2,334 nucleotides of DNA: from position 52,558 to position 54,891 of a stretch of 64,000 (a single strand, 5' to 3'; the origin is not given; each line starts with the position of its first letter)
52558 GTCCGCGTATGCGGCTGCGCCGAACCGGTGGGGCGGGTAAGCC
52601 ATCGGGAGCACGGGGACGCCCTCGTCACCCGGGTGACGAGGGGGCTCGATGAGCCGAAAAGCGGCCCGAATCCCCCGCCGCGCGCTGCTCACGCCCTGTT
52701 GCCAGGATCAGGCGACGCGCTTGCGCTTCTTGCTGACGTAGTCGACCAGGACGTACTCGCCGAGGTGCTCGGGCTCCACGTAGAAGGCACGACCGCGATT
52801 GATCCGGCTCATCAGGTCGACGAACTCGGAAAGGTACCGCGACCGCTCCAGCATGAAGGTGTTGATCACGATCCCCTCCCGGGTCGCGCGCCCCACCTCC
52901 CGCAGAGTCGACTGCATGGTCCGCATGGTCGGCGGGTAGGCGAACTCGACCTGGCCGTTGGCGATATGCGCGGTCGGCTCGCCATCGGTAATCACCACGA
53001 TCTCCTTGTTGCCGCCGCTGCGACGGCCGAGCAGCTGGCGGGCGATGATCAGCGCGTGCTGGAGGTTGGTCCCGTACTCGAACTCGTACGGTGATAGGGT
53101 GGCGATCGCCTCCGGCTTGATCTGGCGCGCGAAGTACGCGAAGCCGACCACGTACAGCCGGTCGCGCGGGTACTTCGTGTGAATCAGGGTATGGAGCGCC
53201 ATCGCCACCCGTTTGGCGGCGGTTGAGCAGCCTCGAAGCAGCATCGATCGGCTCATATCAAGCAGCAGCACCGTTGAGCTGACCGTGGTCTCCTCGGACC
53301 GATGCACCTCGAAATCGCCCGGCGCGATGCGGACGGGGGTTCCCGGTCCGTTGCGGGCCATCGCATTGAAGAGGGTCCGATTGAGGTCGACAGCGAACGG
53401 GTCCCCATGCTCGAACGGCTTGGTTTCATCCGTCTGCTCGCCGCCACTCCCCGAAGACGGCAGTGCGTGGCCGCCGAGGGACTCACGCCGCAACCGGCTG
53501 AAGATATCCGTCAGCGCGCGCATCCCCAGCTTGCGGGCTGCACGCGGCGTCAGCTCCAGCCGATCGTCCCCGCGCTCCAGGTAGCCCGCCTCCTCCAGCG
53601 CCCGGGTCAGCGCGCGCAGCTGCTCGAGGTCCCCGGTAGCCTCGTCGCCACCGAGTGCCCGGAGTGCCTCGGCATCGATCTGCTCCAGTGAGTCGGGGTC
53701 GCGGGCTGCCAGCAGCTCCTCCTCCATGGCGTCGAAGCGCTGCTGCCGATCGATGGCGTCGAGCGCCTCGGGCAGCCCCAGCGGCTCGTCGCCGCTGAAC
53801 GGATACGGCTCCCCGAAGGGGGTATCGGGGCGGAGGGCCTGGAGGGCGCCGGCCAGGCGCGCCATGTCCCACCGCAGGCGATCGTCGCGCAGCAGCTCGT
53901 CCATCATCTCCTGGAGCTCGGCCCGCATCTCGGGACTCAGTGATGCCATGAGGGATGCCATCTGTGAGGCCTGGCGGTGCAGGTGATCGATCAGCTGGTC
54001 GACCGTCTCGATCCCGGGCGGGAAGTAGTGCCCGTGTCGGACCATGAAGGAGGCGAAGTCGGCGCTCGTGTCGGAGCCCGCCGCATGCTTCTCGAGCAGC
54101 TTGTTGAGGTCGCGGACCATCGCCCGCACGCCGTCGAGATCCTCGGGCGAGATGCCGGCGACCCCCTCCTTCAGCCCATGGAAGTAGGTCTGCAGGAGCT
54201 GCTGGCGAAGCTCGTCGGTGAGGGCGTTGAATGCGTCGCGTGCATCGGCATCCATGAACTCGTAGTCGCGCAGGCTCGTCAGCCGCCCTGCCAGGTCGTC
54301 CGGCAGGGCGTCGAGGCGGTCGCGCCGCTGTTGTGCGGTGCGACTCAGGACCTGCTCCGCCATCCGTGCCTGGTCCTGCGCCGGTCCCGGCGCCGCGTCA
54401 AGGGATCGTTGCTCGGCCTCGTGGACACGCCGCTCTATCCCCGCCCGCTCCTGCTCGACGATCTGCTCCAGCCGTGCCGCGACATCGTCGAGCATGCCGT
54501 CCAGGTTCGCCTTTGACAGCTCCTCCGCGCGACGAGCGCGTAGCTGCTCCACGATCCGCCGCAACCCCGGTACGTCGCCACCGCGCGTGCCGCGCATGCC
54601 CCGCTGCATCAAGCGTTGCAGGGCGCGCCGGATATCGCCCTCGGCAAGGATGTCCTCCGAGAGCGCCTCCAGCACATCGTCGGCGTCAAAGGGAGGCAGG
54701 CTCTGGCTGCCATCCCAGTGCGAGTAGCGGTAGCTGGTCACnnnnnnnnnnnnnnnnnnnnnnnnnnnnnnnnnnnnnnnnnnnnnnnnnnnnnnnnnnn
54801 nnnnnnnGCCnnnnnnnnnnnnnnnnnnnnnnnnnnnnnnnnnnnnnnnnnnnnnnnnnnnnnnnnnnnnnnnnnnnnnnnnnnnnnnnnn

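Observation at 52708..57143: Coupled triad: PilT/VirB11-like P-loop protein, ChlI/BchI-like AAA+ with altered Walker motifs, and a 677-aa VWA protein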

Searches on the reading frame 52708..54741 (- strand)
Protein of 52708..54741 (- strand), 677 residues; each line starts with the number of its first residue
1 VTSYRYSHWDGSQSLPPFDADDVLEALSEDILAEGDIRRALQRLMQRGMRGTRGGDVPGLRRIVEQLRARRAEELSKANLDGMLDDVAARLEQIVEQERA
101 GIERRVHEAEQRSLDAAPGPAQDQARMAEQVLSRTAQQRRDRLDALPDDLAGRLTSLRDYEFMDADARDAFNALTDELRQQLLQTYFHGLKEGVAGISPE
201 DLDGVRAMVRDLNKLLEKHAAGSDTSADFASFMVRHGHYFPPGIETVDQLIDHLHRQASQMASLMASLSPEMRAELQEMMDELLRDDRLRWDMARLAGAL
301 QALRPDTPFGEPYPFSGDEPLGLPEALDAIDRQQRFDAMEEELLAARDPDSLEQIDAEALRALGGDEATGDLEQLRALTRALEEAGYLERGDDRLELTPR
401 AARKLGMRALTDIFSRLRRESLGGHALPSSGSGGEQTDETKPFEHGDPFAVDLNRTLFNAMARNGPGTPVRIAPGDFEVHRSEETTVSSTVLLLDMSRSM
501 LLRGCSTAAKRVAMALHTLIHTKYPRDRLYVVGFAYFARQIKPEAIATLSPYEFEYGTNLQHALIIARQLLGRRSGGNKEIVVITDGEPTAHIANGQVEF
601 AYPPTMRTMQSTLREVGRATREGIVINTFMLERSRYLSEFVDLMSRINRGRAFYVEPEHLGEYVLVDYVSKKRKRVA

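Call 3: search_protein_families(library=pfam, proteins=[window:52708-54741:-], max_evalue=0.1)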
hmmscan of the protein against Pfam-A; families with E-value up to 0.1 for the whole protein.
window:52708-54741:- (677 aa): 3 families
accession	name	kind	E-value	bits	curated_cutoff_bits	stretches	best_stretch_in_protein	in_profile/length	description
PF13519.12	VWA_2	-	1.1e-08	36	27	1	490-588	1-107/107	von Willebrand factor type A domain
PF06969.22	HemN_C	-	0.0078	16.7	24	1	353-401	19-64/67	HemN C-terminal domain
PF04286.17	DUF445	-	0.021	15.2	33.8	0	21-184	123-294/368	Protein of unknown function (DUF445)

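Call 4: search_protein_families(library=ncbifam, proteins=[window:52708-54741:-], max_evalue=0.1)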
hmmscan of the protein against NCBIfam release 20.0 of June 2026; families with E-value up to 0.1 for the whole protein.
window:52708-54741:- (677 aa): 1 family
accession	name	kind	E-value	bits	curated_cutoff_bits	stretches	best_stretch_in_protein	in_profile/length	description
TIGR02442.1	Cob-chelat-sub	hypoth_equivalog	1.1e-05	24.2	779.45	1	418-594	404-587/641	putative cobaltochelatase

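Call 5: search_protein_families(library=padloc, proteins=[window:52708-54741:-], max_evalue=0.1)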
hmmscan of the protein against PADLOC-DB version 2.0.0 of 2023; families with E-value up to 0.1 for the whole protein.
window:52708-54741:- (677 aa): 0 families

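Call 8: search_solved_structures(query=window:52708-54741:-, max_evalue=1, show_alignments=1)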
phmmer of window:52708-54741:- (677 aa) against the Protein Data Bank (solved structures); distinct sequences matched with E-value up to 1: 3.
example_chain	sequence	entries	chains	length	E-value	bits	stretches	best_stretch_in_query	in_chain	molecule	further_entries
3ibs_A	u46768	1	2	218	0.015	17.1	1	490-675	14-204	conserved hypothetical protein BatB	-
4quz_A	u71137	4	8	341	0.41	12.4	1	269-325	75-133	VP1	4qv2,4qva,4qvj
5x4b_A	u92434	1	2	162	0.73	11.5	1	308-331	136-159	GTPase Der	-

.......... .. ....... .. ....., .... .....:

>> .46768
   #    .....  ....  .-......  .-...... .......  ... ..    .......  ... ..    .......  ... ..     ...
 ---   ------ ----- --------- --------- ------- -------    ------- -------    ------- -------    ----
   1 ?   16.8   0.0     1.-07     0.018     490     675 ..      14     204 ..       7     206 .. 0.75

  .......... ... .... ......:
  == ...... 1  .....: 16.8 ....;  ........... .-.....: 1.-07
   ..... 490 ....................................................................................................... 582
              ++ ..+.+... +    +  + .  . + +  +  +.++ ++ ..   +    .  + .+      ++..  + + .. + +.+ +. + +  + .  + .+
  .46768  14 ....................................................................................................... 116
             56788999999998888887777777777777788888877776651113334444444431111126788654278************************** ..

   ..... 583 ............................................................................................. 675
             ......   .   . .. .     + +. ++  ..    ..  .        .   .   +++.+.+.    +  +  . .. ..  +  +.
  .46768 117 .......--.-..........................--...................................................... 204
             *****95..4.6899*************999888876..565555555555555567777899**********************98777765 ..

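Call 66: search_solved_structures(query=A5, max_evalue=1)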
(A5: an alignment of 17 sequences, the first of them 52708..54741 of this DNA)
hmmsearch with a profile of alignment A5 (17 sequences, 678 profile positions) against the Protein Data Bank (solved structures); distinct sequences matched with E-value up to 1: 24.
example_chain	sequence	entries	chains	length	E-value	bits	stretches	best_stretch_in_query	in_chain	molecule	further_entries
9c4f_I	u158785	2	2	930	8e-05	24.5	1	490-594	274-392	Inter-alpha-trypsin inhibitor heavy chain H4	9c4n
3ibs_A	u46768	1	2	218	0.0011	20.8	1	491-590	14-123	conserved hypothetical protein BatB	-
4jdu_A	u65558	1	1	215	0.0063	18.2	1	491-589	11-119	Aerotolerance-related membrane protein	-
7w6b_A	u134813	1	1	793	0.12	13.9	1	554-603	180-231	von Willebrand factor type A domain protein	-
4f1j_A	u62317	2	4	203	0.37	12.4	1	532-591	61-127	Thrombospondin related anonymous protein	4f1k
6fjv_A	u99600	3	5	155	0.46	12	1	409-496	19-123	26S proteasome regulatory subunit N11-like protein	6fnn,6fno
6f0e_A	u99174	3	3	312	0.48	12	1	366-420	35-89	SEC14 cytosolic factor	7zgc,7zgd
7zg9_A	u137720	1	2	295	0.48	12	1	366-420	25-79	SEC14 cytosolic factor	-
7zga_A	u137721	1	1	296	0.48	12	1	366-420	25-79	SEC14 cytosolic factor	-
1aua_A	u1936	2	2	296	0.49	12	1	366-420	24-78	PHOSPHATIDYLINOSITOL TRANSFER PROTEIN SEC14P | SEC14 cytosolic factor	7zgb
9efp_A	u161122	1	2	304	0.49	11.9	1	366-420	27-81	SEC14 cytosolic factor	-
9yv3_A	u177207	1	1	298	0.5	11.9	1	366-420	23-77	SEC14 cytosolic factor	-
3eoa_I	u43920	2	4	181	0.53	11.8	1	535-591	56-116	Integrin alpha-L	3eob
2ica_A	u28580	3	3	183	0.54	11.8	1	534-591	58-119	Integrin alpha-L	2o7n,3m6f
7kc5_A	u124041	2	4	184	0.54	11.8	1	535-591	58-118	Integrin alpha-L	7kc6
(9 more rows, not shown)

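Call 86: search_protein_families(library=pfam, alignment_id=A5, max_evalue=0.01)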
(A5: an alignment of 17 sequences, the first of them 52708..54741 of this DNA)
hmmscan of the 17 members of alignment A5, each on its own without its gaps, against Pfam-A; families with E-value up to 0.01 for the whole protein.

A. member 1, window:52708-54741:- (677 aa): 2 families
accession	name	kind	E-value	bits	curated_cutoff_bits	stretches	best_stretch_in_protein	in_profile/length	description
PF13519.12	VWA_2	-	1.1e-08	36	27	1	490-588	1-107/107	von Willebrand factor type A domain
PF06969.22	HemN_C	-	0.0078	16.7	24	0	353-401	19-64/67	HemN C-terminal domain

B. families by the number of members that match (of 17 scanned): 13 families
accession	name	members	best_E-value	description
PF13519.12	VWA_2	17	4.7e-09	von Willebrand factor type A domain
PF06969.22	HemN_C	8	1.7e-06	HemN C-terminal domain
PF13768.12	VWA_3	3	0.00039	von Willebrand factor type A domain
PF05762.20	VWA_CoxE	2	0.00058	VWA domain containing CoxE-like protein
PF07813.17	LTXXQ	2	0.0061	LTXXQ motif family protein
PF04286.17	DUF445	2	0.0061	Protein of unknown function (DUF445)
PF00132.30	Hexapep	1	0.00013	Bacterial transferase hexapeptide (six repeats)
PF19531.4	DUF6058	1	0.00027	Family of unknown function (DUF6058)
PF09766.14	FmiP_Thoc5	1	0.0022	Fms-interacting protein/Thoc5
PF08278.16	DnaG_DnaB_bind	1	0.0024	DNA primase DnaG DnaB-binding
PF08849.17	BrxA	1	0.0026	BrxA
PF07464.16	ApoLp-III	1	0.0044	Apolipophorin-III precursor (apoLp-III)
PF00092.34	VWA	1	0.0066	von Willebrand factor type A domain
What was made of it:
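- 52708..54741 (-): Gene 3 (p3), 677 aa: conserved N-terminal RYSRWDG motif, a long helical region, a HemN_C-like winged-helix segment (~353-401), a C-terminal VWA domain and a basic KRKRV tail. It belongs to the family of the VWA gene beside the purNH-linked AAA+ gene in Actinomycetota (Rv0959/MSMEG_5511 type). VWA_2 in 17/17 relatives and HemN_C in 8/17 (calls 3, 86).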
